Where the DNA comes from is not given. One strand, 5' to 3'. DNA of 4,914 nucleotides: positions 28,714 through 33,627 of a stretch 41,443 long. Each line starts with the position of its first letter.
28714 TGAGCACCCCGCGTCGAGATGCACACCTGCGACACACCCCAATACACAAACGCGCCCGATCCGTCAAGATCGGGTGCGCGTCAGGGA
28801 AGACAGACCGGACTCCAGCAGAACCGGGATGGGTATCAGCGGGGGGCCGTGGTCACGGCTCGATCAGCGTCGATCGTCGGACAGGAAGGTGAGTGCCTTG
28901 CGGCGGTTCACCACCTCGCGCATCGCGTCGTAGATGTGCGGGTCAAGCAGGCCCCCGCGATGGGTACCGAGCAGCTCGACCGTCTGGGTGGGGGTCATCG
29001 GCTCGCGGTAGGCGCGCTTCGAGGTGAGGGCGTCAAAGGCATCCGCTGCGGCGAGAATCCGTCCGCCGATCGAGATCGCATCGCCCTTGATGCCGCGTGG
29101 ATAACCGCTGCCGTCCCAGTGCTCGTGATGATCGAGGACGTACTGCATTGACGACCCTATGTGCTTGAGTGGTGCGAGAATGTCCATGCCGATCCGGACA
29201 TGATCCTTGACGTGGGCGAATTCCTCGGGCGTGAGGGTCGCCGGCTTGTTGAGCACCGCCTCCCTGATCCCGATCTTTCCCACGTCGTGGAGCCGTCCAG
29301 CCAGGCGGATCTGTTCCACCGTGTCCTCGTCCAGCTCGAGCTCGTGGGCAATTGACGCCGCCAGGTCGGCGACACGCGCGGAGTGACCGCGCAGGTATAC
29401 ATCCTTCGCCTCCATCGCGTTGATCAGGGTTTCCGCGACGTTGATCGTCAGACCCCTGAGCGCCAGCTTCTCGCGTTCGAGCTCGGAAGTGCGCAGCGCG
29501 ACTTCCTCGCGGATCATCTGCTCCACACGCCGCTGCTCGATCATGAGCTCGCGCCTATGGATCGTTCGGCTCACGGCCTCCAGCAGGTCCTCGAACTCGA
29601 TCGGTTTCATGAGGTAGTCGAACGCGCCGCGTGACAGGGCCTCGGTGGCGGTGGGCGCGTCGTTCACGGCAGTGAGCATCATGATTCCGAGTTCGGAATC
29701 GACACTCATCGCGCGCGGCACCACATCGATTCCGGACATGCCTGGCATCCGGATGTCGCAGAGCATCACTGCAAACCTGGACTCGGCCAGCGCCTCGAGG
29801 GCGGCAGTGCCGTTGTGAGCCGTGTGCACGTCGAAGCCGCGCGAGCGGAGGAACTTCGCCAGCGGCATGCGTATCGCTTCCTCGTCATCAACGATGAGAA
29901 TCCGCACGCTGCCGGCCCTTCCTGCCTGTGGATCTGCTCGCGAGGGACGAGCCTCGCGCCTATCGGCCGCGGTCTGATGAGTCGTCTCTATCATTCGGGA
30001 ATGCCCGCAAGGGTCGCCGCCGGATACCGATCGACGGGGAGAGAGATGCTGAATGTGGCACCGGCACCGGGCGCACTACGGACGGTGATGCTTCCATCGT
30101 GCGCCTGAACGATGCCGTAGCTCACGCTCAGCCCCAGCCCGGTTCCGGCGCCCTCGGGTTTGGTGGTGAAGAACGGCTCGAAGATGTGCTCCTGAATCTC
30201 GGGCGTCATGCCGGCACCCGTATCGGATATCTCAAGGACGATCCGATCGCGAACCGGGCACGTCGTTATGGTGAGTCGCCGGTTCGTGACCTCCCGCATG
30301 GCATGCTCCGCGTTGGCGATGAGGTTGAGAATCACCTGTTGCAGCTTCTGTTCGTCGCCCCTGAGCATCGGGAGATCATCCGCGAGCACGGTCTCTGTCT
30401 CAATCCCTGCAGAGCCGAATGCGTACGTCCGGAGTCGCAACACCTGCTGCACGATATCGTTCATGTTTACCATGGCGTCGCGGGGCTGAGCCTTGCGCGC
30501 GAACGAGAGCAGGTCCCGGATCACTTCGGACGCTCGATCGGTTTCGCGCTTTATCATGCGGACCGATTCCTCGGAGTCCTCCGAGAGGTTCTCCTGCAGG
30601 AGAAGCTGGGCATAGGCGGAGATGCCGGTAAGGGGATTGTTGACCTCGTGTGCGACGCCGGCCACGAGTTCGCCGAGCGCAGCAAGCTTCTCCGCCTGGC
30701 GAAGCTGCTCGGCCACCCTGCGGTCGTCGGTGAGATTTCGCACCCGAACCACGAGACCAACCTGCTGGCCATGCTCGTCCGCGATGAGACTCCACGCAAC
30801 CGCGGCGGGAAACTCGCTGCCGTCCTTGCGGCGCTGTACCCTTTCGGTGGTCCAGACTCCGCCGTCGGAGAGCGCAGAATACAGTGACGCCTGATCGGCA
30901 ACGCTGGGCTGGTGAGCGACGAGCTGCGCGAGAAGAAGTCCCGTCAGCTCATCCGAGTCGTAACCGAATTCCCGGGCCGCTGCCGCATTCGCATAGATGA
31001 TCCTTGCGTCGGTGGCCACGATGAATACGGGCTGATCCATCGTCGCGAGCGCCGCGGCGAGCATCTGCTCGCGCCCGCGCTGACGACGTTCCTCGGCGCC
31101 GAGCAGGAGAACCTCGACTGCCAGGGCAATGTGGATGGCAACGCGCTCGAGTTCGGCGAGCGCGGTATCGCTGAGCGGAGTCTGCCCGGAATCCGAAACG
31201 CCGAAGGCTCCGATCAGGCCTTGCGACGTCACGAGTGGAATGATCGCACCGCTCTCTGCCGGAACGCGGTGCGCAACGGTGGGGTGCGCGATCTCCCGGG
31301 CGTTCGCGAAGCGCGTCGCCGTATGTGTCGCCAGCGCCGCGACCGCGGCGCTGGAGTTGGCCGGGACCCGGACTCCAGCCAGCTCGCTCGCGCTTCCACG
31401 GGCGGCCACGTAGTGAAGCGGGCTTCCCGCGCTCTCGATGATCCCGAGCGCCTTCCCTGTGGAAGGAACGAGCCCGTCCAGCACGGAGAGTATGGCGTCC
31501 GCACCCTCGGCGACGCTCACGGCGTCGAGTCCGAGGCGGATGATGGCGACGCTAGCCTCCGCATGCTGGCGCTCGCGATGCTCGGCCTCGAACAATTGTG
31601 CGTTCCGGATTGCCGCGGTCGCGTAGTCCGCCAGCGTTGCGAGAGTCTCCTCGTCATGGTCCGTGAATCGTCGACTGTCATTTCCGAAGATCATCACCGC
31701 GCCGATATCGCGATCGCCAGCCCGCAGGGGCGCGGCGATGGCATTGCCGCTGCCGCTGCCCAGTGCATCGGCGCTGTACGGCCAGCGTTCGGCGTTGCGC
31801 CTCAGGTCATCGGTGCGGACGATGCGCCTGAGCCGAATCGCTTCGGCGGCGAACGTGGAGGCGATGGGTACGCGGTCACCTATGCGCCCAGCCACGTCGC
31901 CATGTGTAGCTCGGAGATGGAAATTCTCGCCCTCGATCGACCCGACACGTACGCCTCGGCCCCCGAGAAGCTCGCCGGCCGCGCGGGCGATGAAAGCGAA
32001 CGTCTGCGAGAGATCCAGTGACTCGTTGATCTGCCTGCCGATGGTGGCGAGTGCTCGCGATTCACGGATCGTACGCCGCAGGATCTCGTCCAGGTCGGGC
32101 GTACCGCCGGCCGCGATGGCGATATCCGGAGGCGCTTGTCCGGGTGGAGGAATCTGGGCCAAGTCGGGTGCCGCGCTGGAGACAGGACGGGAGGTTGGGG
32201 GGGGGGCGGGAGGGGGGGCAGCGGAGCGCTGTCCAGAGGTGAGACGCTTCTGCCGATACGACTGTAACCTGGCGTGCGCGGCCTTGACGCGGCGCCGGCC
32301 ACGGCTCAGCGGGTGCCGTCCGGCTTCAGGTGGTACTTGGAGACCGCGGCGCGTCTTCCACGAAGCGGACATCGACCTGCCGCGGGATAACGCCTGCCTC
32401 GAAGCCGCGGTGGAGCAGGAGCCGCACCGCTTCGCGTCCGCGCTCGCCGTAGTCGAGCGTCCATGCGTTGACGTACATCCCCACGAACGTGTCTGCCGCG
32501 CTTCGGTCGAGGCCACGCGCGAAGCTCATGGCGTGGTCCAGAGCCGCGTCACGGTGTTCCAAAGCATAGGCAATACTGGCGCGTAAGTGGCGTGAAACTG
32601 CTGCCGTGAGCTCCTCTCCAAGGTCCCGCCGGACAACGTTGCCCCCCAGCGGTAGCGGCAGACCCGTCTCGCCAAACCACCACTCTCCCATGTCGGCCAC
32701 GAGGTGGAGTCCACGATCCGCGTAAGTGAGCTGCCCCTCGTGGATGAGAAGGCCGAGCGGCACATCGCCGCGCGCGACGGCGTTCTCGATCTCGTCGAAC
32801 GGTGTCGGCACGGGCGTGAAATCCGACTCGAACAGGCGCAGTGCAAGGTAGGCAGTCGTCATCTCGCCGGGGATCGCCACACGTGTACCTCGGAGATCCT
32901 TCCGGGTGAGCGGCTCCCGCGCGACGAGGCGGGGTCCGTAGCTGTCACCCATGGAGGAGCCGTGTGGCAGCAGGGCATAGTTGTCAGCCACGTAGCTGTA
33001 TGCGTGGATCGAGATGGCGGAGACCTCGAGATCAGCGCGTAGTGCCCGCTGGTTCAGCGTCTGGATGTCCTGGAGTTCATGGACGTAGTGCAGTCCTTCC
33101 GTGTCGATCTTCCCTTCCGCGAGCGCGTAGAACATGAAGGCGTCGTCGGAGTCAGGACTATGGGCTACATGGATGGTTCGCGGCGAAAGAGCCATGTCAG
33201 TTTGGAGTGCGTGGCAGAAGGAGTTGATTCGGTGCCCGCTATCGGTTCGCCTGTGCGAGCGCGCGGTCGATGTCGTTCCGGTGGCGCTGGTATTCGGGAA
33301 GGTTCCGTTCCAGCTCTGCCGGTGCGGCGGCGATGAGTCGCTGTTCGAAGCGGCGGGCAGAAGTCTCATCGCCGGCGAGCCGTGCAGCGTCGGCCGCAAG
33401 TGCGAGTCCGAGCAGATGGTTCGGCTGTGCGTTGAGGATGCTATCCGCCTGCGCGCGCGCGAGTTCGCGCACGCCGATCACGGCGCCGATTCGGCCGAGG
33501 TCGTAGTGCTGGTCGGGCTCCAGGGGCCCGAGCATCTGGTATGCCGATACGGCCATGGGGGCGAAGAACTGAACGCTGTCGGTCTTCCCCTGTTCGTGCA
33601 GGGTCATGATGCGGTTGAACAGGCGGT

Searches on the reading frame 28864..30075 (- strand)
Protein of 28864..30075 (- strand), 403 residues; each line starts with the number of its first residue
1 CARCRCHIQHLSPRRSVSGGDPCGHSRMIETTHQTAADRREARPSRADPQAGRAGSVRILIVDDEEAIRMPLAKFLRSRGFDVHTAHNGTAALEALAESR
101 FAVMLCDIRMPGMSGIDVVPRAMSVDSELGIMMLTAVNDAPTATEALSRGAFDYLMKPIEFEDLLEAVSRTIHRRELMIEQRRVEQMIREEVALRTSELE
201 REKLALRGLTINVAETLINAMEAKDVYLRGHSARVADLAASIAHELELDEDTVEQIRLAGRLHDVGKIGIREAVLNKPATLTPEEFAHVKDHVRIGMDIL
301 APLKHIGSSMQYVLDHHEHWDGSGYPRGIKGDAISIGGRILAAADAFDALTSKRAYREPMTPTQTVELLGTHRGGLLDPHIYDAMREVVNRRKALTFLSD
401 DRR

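Call 47: search_protein_families(library=pfam, proteins=[window:28864-30075:-], max_evalue=0.001)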
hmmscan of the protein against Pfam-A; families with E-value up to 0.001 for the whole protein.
window:28864-30075:- (403 aa): 4 families
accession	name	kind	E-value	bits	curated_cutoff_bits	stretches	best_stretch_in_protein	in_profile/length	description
PF13487.12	HD_5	-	1.1e-39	136.3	27.2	1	216-381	2-170/170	HD domain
PF00072.30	Response_reg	-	7.3e-29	100.6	30.2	1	59-168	1-110/111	Response regulator receiver domain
PF01966.28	HD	-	5e-17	62.7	22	1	230-349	3-115/116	HD domain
PF08668.18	HDOD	-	0.0004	20.4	22.9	1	227-281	94-146/196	HDOD domain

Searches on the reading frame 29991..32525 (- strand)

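Call 47: search_protein_families(library=pfam, proteins=[window:29991-32525:-], max_evalue=0.001)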
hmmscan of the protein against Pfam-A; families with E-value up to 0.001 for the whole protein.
window:29991-32525:- (844 aa): 11 families
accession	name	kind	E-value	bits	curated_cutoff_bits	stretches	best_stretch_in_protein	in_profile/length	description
PF02518.31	HATPase_c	-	7.5e-27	94.4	26.4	1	723-832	1-110/111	Histidine kinase-, DNA gyrase B-, and HSP90-like ATPase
PF13185.12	GAF_2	-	1.4e-20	74.3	28.6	2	170-306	2-135/136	GAF domain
PF00512.31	HisKA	-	1.7e-17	63.7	26.9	1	617-679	2-64/66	His Kinase A (phospho-acceptor) domain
PF00989.32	PAS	-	2.7e-15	56.8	22.6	1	488-596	2-111/113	PAS fold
PF13492.12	GAF_3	-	1.1e-14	55.4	27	2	174-308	4-129/129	GAF domain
PF01590.32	GAF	-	9.4e-14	52.5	22.4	1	171-306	1-133/133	GAF domain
PF13426.13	PAS_9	-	1.2e-13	51.6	27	1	498-600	2-103/103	PAS domain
PF08448.16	PAS_4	-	8e-09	36.2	23.1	1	496-603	4-110/110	PAS fold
PF13188.13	PAS_8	-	1.4e-06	28.4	21.8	1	488-537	2-52/65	PAS domain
PF08447.18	PAS_3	-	3.1e-05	24.6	25.6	1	509-592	1-86/89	PAS fold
PF08670.17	MEKHLA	-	0.0005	20.4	23.7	0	504-596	46-139/143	MEKHLA domain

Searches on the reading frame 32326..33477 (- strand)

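Call 47: search_protein_families(library=pfam, proteins=[window:32326-33477:-], max_evalue=0.001)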
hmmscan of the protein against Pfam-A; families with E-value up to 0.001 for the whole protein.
window:32326-33477:- (383 aa): 1 family
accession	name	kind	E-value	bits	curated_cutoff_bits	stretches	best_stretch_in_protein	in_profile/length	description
PF02621.19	VitK2_biosynth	-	2.2e-74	250.5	26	1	102-359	1-251/252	Menaquinone biosynthesis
